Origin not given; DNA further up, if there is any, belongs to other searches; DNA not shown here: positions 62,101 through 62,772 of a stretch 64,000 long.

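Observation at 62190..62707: Four-helix-bundle (23S-IVS / Avd-like) gene enclosed by inverted heptamer arrays that can form a perfect 26-bp stem, inserted inside an operon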

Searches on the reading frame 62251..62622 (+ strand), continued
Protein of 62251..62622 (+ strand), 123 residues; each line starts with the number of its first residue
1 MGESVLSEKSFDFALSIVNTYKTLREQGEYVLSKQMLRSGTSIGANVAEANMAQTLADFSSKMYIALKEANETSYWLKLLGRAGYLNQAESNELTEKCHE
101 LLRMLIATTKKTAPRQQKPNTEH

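Call 43: search_solved_structures(query=A1, max_evalue=0.001, show_alignments=2)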
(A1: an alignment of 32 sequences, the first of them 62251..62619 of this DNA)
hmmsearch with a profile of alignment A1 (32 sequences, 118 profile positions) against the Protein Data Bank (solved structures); distinct sequences matched with E-value up to 0.001: 2.
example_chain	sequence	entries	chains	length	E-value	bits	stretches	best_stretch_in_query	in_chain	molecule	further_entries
2rld_A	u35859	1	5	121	4e-52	178.3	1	1-115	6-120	Uncharacterized protein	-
2gsc_A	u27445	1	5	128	2.6e-05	27.3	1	24-111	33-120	Putative uncharacterized protein XCC0516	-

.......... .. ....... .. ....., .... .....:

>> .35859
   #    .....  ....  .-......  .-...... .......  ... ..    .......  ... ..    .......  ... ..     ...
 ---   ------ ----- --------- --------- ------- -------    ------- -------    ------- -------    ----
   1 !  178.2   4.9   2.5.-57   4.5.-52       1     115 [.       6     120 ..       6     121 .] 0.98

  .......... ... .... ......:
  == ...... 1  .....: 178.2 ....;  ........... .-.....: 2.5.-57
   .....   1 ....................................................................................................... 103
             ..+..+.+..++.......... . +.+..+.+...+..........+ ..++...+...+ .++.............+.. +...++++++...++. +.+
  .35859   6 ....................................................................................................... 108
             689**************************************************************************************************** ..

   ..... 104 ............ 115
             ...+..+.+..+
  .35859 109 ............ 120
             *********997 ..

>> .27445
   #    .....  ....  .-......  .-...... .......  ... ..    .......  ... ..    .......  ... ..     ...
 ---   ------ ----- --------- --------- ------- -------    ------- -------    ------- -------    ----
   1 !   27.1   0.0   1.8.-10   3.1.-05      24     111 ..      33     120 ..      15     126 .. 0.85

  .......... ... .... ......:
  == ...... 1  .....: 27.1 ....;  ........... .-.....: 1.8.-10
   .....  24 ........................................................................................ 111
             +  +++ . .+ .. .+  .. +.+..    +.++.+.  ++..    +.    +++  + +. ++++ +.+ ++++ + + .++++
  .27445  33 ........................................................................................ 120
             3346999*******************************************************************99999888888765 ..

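Call 65: find_related_loci(query=A1, collection=viral_contigs, flank=2000)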
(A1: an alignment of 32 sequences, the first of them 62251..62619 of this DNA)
Query A1 (123 aa) in viral_contigs; peptide patterns used: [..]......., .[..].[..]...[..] (x = any residue, [..] = any of these).
55 stretches matched a pattern; 19 encode a relative of the query (tblastn E <= 1e-3); 19 distinct loci.
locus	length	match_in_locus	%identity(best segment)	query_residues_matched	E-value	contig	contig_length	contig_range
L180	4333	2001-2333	56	1-110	1e-34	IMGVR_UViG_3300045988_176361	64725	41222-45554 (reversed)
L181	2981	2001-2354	50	3-120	2e-32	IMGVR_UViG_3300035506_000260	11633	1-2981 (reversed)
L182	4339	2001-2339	51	1-112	5e-32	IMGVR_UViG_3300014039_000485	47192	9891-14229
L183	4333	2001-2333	52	1-110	1e-31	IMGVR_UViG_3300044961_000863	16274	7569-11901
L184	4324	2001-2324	52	1-108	4e-31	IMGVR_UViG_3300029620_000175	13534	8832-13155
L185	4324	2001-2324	51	1-108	1e-30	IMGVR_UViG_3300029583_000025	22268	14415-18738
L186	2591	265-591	48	4-111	3e-30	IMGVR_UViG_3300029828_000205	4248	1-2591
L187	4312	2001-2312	51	3-105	5e-30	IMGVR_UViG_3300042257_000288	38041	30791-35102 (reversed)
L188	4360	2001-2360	46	1-119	4e-28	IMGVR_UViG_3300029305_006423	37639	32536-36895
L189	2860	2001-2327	49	2-110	1e-27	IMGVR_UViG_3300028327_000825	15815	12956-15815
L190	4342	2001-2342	45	1-110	2e-26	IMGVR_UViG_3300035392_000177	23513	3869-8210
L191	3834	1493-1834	45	1-110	2e-26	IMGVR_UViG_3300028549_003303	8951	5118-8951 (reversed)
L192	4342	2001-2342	44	4-112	1e-24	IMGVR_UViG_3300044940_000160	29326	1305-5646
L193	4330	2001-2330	42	4-109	1e-23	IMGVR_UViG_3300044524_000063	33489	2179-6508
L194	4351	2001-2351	38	1-119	3e-23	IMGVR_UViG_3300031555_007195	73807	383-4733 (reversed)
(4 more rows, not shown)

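Call 69: search_solved_structures(query=A1, max_evalue=10)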
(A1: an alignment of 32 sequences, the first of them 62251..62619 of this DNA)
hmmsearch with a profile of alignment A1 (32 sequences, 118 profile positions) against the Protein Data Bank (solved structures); distinct sequences matched with E-value up to 10: 3.
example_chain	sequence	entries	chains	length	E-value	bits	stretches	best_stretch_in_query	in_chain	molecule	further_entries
2rld_A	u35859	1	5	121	4e-52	178.3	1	1-115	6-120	Uncharacterized protein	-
2gsc_A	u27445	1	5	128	2.6e-05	27.3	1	24-111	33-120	Putative uncharacterized protein XCC0516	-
4n5a_A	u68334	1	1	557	0.44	13.7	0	65-111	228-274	Protein EFR3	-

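Call 70: search_protein_families(library=padloc, proteins=[window:62251-62619:+], max_evalue=0.1)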
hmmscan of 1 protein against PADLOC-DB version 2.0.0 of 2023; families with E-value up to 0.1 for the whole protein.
window:62251-62619:+ (123 aa): 0 families

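Call 71: search_protein_families(library=phrogs, proteins=[window:62251-62619:+], max_evalue=0.001)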
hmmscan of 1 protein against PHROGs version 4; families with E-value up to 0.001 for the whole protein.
window:62251-62619:+ (123 aa): 0 families

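Call 79: search_dna_similar(query=window:62251-62619:+, collection=plasmids, mode=protein, max_rows=30)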
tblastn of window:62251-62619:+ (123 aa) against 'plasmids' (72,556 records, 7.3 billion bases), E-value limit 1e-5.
Records with a match: 32; places in all: 40; records where one place covers at least 80% of the query: 30.
Best place of each record, by identity: <60% 32.
By first word of the organism name: Nostoc 17; Planktothrix 3; Candidatus 2; Treponema 1; Monoglobus 1; Chondrinema 1; Bernardetia 1; Aulosira 1; Euhalothece 1; Dolichospermum 1; and 3 more.
By predicted mobility (MOB-suite, as given by PLSDB): non-mobilizable 19; conjugative 8; mobilizable 5.
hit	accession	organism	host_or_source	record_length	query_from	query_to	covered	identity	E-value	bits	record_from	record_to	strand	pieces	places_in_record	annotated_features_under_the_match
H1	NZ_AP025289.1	Treponema saccharophilum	-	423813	1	110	89%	54.1%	2e-28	114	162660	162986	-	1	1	four helix bundle protein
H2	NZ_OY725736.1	Monoglobus pectinilyticus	-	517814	1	115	93%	49.1%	1e-25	106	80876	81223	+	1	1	none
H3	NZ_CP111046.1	Chondrinema litorale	Seaweed,red alga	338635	4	116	92%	48.2%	1e-24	103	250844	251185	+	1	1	four helix bundle protein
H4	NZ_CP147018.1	Bernardetia sp. Wsw4-3y2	Red alga,Red algae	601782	1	110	89%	47.7%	6e-25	105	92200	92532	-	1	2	four helix bundle protein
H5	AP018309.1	Aulosira laxa NIES-50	-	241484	6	116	90%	44.2%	2e-20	92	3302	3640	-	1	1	hypothetical protein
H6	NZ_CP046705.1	Nostoc sp. ATCC 53789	-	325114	6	115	89%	43.8%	7e-20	91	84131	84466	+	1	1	four helix bundle protein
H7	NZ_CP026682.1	Nostoc sp. 'Peltigera membranacea cyanobiont' N6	Lichen thallus,Peltigera membranacea ...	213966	6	120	93%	41.0%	2e-17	83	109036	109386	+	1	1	four helix bundle protein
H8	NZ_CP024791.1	Nostoc flagelliforme CCNUN1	cell culture,desert soil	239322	6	120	93%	41.0%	5e-17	82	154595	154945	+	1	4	four helix bundle protein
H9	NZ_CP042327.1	Euhalothece natronophila Z-M001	cell culture,soda lake Magadi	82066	4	105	83%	45.6%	6e-19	88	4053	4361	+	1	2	four helix bundle protein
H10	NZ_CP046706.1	Nostoc sp. ATCC 53789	-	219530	6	120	93%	40.2%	9e-17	82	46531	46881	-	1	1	four helix bundle protein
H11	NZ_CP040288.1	Nostoc sp. C057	Phaeoceros,pure culture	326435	6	120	93%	40.2%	3e-16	80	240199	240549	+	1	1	four helix bundle protein | hypothetical protein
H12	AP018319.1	Nostoc sp. HK-01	-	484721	9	115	87%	43.1%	3e-17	83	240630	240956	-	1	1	hypothetical protein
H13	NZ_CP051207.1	Dolichospermum flos-aquae CCAP 1403/13F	cell culture,freshwater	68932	6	111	86%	43.5%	1e-17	84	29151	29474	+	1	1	four helix bundle protein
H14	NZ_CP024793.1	Nostoc flagelliforme CCNUN1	cell culture,desert soil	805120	8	111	85%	44.3%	9e-18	84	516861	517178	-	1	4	four helix bundle protein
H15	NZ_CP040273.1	Nostoc sp. C052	Blasia pusilla,pure culture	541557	8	111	85%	44.3%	2e-17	84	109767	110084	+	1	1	four helix bundle protein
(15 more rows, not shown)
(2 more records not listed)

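Call 80: get_annotated_region(hit=H8, flank=20000)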
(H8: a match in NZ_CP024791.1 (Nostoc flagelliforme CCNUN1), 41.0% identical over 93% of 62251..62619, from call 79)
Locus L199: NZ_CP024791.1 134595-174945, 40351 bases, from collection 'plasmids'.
description: Nostoc flagelliforme CCNUN1 plasmid pNFSY06, complete sequence
organism: Nostoc flagelliforme CCNUN1 (NCBI taxid 2038116)
taxonomy: Bacteria; Cyanobacteriota; Cyanophyceae; Nostocales; Nostocaceae; Nostoc; Nostoc flagelliforme; Nostoc flagelliforme CCNUN1
host: -; source: cell culture,desert soil; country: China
typing (MOB-suite, as given by PLSDB): non-mobilizable; replicon rep_cluster_1622,rep_cluster_317
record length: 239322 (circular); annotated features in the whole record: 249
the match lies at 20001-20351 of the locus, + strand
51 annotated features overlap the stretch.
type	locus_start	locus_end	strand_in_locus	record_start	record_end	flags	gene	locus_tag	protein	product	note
CDS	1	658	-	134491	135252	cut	-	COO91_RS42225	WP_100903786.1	DUF6748 domain-containing protein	-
CDS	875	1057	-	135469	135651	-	-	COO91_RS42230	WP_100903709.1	hypothetical protein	-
CDS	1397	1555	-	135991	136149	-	-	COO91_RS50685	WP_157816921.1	hypothetical protein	-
CDS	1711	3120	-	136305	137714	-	-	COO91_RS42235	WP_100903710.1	S-layer family protein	-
CDS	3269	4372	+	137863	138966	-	-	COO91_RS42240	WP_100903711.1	IS4 family transposase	-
CDS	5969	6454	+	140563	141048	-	-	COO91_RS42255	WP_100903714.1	hypothetical protein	-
CDS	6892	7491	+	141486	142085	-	-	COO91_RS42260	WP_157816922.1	RICIN domain-containing protein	-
CDS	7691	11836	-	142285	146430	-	-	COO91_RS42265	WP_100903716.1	filamentous hemagglutinin N-terminal domain-containing protein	-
CDS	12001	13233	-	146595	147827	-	-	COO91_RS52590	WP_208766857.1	hypothetical protein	-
CDS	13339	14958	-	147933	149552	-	-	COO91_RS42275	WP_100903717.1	hypothetical protein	-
CDS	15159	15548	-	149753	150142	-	-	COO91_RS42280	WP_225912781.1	hypothetical protein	-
CDS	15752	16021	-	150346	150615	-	-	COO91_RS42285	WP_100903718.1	hypothetical protein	-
CDS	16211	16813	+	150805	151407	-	-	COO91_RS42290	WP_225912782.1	hypothetical protein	-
CDS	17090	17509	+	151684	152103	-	-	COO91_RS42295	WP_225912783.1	hypothetical protein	-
CDS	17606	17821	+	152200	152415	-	-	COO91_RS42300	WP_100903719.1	hypothetical protein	-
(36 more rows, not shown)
